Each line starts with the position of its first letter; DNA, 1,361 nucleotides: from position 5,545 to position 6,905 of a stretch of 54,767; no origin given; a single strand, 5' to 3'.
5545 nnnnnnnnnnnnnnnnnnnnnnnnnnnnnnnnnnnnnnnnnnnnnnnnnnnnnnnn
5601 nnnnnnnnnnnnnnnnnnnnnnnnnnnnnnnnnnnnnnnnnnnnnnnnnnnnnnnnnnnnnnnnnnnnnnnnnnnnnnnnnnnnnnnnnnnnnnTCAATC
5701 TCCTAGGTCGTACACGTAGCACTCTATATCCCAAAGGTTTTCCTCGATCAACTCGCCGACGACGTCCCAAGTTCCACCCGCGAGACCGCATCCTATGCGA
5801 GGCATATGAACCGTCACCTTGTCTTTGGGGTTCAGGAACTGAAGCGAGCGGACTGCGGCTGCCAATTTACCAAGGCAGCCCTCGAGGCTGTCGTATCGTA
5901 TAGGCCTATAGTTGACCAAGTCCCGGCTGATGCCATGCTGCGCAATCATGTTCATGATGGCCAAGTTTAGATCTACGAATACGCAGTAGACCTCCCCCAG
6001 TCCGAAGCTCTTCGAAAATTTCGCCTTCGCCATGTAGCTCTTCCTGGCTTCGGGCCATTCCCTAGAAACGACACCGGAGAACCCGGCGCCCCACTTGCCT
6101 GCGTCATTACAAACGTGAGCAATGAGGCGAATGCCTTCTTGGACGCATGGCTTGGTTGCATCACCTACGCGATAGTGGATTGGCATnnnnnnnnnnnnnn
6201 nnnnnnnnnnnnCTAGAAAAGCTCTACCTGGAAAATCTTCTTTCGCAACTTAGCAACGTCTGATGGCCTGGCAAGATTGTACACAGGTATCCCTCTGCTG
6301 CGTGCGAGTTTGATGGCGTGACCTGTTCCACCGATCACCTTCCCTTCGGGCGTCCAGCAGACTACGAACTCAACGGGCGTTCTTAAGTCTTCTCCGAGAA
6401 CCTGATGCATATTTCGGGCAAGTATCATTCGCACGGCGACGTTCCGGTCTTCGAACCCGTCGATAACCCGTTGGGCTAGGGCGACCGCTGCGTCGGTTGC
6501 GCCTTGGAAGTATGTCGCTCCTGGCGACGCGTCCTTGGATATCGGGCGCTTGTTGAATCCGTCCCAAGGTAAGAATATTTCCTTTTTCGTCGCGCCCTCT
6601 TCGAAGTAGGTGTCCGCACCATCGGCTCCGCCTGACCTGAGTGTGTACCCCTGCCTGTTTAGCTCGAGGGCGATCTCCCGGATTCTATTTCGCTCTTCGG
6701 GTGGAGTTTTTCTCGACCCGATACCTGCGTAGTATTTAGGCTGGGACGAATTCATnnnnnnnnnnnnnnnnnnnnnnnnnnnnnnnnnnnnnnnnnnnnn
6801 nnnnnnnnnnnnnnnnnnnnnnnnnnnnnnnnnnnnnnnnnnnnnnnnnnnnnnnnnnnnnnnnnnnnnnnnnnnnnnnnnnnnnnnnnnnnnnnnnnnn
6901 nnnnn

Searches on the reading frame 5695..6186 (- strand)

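Call 61: search_protein_families(library=pfam, proteins=[window:5695-6186:-], max_evalue=0.01)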
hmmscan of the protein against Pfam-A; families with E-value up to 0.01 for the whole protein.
window:5695-6186:- (163 aa): 1 family
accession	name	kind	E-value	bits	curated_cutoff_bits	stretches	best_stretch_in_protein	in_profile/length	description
PF01661.27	Macro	-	0.0029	18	22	0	25-144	3-115/118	Macro domain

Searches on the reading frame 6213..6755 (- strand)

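Call 61: search_protein_families(library=pfam, proteins=[window:6213-6755:-], max_evalue=0.01)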
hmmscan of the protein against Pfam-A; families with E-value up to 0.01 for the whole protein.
window:6213-6755:- (180 aa): 1 family
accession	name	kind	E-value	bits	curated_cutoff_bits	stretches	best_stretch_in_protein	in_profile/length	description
PF02481.21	DNA_processg_A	-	3.6e-05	23.5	29.6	1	6-58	44-96/212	DNA recombination-mediator protein A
